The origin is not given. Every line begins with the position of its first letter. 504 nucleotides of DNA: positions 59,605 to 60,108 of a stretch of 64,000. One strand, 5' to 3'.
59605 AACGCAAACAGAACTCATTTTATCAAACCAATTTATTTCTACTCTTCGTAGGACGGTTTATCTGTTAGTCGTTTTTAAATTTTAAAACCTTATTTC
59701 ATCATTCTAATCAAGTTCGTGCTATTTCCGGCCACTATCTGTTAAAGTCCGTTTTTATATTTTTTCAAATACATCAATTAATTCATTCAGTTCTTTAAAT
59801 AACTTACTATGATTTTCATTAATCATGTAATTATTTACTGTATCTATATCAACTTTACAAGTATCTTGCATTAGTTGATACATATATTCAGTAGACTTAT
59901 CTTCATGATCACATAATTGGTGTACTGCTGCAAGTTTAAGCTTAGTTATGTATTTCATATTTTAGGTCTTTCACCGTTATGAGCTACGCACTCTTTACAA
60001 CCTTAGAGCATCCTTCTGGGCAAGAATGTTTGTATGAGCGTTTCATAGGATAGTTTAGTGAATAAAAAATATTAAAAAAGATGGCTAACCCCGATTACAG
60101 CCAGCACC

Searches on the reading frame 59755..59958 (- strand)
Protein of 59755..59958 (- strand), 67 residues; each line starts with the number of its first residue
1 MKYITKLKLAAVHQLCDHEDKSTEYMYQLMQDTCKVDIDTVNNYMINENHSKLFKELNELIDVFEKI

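Call 13: find_related_loci(query=window:59755-59958:-, collection=viral_contigs, flank=6000)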
Query window:59755-59958:- (67 aa) in viral_contigs; peptide patterns used: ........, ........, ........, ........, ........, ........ (x = any residue, [..] = any of these).
21 stretches matched a pattern; 8 encode a relative of the query (tblastn E <= 1e-3); 8 distinct loci.
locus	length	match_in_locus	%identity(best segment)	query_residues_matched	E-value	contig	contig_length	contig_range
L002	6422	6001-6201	100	1-67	5e-42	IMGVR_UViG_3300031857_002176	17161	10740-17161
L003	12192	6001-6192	84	1-64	7e-35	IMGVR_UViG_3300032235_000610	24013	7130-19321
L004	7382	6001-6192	81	1-64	9e-34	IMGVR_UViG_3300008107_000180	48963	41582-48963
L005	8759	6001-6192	81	1-64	9e-34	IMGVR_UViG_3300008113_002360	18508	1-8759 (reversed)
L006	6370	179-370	66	1-64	3e-25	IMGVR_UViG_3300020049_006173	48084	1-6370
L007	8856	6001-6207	64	1-67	3e-24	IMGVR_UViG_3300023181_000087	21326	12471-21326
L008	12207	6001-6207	57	1-67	8e-22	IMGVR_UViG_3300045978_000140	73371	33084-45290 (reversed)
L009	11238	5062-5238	66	1-57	1e-20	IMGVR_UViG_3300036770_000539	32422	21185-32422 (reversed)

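Call 22: search_protein_families(library=pfam, proteins=[window:59755-59958:-], max_evalue=0.01)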
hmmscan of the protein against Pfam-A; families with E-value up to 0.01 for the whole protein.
window:59755-59958:- (67 aa): 1 family
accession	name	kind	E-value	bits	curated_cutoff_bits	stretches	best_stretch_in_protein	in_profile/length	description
PF10157.14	BORCS6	-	0.00094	19.8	35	1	10-65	50-101/101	BLOC-1-related complex sub-unit 6 C-terminal helix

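Call 23: search_protein_families(library=phrogs, proteins=[window:59755-59958:-], max_evalue=0.001)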
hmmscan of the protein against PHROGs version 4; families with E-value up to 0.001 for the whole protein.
window:59755-59958:- (67 aa): 0 families

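Call 25: find_encoding_contigs(protein=window:59755-59958:-, flank=10000, max_places=10)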
Protein window:59755-59958:- (67 aa): 24 contigs read that carry it; 7 places shown.
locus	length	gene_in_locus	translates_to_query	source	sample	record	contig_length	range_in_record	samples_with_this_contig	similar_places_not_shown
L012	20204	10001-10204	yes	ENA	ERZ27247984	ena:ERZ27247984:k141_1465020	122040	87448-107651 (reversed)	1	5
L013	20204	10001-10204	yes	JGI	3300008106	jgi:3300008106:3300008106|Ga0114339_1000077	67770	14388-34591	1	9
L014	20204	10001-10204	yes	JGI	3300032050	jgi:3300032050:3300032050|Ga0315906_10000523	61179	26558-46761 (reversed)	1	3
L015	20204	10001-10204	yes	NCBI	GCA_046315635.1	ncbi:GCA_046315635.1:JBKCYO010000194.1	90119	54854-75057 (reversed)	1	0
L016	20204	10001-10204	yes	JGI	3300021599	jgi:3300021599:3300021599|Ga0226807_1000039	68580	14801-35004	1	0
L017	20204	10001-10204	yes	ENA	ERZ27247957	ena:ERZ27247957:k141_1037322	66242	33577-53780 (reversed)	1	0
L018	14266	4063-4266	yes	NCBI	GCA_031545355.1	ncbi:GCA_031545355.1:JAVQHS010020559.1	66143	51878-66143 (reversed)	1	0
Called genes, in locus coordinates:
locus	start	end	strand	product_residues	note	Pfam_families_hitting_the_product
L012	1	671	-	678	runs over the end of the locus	-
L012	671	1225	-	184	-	-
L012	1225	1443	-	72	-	-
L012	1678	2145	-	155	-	-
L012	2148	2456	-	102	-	-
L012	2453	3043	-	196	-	-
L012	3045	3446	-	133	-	-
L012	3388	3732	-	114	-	-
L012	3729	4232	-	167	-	PF08645:PNK3P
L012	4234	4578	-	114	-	-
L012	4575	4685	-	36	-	-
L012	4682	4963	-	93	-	-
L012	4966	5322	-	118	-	-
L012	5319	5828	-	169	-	-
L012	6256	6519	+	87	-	-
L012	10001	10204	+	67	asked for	-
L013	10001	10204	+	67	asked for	-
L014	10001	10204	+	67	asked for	-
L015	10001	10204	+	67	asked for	-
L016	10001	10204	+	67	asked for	-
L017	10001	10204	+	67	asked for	-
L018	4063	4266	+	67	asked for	-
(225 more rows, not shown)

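Call 27: find_homologous_proteins(query=window:59755-59958:-, max_evalue=0.001)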
Query window:59755-59958:- (67 aa): 162 proteins with E <= 0.001 among 162 candidates; the best 120 are listed.
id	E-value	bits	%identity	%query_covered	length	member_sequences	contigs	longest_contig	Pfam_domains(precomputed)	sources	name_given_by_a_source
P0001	3.6e-35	136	100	96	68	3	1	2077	-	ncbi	-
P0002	4.9e-33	129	84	100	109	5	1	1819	-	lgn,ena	-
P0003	2.2e-30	121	88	96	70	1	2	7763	-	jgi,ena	jgi:hypothetical protein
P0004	1.8e-29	118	88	96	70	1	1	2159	-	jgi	-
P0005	5.7e-29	116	84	96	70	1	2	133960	-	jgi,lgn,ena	jgi:hypothetical protein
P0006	1.5e-28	115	86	94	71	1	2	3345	-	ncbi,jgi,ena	jgi:hypothetical protein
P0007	1.6e-28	115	83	96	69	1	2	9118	-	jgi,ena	jgi:hypothetical protein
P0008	3.1e-28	114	81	100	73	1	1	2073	-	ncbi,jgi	jgi:hypothetical protein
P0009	3.2e-28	114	83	96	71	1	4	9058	-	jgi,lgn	-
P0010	3.3e-28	114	79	100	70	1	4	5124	-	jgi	jgi:uncharacterized protein YerC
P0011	4.2e-28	114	83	96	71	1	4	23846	-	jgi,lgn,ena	jgi:hypothetical protein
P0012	5.6e-28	113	81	100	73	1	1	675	-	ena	-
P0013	2.0e-27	112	83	96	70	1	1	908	-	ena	-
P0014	2.0e-27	111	78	100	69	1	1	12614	-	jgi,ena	jgi:hypothetical protein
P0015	2.0e-27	111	84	96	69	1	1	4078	-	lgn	-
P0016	2.1e-27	111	84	94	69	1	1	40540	-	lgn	-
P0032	2.6e-24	102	87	81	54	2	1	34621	-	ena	-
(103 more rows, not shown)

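Call 29: find_encoding_contigs(protein=P0005, flank=5000, max_places=3)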
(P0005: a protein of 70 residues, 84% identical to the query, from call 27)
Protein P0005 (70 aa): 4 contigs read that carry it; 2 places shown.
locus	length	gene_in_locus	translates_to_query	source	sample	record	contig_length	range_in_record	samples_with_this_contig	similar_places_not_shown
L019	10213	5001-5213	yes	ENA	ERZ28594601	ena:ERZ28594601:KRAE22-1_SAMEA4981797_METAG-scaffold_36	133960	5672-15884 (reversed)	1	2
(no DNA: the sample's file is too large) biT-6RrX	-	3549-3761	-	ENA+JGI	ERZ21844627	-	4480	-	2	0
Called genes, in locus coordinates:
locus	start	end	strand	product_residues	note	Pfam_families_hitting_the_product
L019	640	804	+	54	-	-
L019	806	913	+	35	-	-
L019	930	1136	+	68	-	-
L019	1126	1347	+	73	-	-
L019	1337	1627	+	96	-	-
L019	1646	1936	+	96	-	-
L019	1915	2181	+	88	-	-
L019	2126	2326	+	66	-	-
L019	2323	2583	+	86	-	-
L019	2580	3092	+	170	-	PF01832:Glucosaminidase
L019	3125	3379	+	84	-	-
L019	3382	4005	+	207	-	PF00383:dCMP_cyt_deam_1, PF14437:MafB19-deam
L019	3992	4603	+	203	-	-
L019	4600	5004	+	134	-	-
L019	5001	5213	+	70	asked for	-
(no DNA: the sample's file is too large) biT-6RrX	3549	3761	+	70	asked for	-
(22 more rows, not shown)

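Call 30: find_encoding_contigs(protein=P0032, flank=5000, max_places=3)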
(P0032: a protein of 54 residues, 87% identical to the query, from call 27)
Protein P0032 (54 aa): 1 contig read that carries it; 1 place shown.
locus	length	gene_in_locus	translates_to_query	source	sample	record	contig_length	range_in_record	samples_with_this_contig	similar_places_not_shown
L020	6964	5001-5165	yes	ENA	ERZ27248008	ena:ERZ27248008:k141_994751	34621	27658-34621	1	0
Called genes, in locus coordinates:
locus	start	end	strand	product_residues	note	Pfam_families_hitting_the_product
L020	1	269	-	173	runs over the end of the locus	PF01145:Band_7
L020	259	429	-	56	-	-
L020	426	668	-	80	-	PF23858:DUF7220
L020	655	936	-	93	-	-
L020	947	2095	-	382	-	-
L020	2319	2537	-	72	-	-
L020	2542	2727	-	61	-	-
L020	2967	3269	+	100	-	-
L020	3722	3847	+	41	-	-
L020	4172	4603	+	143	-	-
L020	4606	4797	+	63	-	-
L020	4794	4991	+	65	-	-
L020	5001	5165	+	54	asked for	-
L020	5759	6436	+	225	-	-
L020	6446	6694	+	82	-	-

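Call 31: find_encoding_contigs(protein=P0016, flank=5000, max_places=3)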
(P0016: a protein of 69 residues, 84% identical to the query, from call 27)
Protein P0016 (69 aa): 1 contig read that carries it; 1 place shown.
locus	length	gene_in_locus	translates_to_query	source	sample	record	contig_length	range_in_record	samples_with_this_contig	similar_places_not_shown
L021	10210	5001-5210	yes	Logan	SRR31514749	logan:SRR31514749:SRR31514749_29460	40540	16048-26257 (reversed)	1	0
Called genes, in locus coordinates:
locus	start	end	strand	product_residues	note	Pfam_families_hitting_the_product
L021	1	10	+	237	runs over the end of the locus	-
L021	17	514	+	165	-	-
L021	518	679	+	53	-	-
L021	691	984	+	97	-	-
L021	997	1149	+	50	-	-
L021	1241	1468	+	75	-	-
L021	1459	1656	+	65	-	-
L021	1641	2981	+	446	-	-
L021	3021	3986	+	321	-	PF05265:DUF723, PF14311:DUF4379 (faint), PF05265:DUF723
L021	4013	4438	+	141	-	PF14712:Snapin_Pallidin (faint)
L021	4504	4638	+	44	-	-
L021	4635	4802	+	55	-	-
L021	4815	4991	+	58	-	-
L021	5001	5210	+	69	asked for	-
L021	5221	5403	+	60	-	-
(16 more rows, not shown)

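Call 90: find_encoding_contigs(protein=P0003, flank=5000, max_places=2)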
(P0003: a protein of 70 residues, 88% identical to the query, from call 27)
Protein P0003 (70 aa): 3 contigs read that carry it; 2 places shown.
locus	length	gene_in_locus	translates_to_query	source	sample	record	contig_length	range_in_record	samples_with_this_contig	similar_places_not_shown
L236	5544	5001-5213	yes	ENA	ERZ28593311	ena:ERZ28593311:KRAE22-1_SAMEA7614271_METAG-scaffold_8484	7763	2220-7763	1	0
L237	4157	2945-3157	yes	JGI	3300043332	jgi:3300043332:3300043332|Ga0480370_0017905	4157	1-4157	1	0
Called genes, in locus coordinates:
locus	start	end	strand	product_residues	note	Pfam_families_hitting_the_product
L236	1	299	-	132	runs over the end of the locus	-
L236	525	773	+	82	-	-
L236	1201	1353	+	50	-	-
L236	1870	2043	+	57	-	-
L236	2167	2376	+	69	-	-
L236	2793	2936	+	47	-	-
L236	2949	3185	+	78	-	-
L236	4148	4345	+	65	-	-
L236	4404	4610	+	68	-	-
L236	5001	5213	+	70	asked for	-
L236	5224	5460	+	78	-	-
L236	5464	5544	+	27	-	?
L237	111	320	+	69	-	-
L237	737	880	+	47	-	-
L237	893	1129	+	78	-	-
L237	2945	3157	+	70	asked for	-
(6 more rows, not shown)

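Call 91: find_encoding_contigs(protein=P0011, flank=5000, max_places=2)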
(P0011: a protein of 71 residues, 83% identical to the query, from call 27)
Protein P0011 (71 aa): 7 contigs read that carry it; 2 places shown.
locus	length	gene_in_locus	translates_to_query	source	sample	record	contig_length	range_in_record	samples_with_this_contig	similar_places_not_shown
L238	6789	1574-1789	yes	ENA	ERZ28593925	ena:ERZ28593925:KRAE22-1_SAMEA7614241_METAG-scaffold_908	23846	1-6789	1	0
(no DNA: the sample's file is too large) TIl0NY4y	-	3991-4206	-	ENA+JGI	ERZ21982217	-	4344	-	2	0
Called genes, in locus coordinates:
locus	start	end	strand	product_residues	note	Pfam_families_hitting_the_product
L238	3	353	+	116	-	?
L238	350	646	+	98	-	-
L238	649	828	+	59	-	-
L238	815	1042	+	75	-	-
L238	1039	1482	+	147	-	PF00383:dCMP_cyt_deam_1, PF14437:MafB19-deam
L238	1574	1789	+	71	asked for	-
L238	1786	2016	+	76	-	-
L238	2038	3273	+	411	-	PF20720:nSTAND3 (weak), PF00004:AAA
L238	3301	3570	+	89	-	-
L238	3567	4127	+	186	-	-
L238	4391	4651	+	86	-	-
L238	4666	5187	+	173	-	-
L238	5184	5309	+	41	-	-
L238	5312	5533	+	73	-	-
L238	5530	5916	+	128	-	-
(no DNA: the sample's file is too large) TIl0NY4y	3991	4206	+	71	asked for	-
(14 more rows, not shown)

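Call 92: find_encoding_contigs(protein=P0007, flank=5000, max_places=2)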
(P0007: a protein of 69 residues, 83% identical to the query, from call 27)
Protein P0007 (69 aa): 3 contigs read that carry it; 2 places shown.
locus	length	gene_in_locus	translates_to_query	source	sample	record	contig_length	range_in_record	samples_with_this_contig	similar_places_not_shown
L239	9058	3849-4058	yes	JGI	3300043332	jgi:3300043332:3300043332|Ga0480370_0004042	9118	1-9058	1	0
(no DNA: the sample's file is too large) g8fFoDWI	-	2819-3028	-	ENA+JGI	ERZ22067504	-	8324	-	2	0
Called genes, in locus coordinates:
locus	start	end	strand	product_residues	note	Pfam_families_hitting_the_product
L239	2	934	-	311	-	?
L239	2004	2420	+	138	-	-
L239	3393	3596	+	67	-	-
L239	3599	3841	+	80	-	-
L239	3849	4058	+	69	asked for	-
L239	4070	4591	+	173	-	-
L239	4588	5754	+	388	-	-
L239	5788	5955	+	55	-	-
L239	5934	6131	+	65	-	-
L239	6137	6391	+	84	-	-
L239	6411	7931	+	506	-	-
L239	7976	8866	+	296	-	-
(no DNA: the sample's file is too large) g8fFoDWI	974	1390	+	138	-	-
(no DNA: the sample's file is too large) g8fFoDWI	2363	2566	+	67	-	-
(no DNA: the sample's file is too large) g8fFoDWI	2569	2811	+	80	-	-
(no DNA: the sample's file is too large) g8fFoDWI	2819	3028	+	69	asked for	-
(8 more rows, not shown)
